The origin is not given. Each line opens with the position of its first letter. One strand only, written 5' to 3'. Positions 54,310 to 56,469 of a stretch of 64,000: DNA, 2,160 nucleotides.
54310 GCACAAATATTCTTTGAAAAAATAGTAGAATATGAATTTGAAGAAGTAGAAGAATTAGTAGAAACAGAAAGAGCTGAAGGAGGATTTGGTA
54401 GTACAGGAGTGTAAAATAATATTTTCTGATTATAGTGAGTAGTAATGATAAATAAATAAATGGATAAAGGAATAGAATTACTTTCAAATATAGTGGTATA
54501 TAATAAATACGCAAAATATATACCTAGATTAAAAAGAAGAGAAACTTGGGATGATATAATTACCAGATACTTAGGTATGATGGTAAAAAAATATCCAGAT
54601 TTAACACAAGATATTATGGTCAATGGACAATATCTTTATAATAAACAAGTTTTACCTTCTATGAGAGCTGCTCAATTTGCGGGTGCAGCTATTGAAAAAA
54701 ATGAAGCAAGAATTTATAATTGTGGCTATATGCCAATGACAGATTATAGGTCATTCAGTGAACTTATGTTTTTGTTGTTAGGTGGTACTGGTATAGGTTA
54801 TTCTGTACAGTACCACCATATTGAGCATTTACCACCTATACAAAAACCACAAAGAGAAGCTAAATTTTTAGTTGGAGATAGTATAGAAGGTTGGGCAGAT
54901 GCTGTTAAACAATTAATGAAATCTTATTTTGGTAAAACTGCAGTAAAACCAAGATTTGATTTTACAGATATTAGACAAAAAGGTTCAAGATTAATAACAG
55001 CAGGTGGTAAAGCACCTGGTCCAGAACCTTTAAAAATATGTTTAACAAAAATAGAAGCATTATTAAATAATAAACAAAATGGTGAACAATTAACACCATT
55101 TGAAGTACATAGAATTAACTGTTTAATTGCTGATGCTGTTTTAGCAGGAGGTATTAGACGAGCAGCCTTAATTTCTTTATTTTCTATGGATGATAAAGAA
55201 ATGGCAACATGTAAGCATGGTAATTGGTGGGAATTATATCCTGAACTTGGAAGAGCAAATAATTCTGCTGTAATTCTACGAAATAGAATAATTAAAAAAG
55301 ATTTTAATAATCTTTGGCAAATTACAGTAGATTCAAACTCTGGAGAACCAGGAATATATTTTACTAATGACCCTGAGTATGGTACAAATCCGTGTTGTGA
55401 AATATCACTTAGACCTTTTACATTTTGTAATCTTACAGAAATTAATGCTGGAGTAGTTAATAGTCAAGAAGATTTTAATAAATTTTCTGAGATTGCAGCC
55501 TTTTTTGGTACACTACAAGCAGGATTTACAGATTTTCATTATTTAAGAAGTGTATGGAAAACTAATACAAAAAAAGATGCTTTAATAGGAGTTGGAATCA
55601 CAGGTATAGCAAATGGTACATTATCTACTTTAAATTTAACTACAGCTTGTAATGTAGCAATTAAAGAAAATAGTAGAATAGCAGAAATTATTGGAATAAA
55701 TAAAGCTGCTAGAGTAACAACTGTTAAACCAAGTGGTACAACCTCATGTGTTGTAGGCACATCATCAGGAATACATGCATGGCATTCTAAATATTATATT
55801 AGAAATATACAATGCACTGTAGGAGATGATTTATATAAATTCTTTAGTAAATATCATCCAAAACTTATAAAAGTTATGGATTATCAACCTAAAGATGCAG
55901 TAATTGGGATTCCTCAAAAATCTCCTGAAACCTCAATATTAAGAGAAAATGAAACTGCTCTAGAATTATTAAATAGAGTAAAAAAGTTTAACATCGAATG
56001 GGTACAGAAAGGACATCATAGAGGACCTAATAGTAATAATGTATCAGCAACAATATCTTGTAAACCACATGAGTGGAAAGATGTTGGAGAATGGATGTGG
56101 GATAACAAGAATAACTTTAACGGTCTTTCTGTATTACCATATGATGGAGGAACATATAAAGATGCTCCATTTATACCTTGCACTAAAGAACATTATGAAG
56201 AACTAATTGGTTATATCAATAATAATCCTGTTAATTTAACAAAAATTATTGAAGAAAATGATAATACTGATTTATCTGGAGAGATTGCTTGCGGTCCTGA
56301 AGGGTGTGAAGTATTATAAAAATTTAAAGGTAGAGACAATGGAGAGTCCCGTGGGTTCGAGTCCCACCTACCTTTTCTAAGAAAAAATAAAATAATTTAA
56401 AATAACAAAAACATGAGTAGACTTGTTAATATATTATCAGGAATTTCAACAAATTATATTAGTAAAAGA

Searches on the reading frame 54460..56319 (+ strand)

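Call 62: search_protein_families(library=phrogs, proteins=[window:54460-56319:+], max_evalue=0.00001)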
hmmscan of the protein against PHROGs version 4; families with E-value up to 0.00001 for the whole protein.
window:54460-56319:+ (619 aa): 2 families
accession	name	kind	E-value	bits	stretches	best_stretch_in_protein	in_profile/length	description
phrog_367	-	DNA, RNA and nucleotide metabolism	4e-115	386.6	1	8-618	34-696/701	ribonucleotide reductase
phrog_84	-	DNA, RNA and nucleotide metabolism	1e-06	28.2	0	237-384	407-569/975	ribonucleoside-diphosphate reductase large subunit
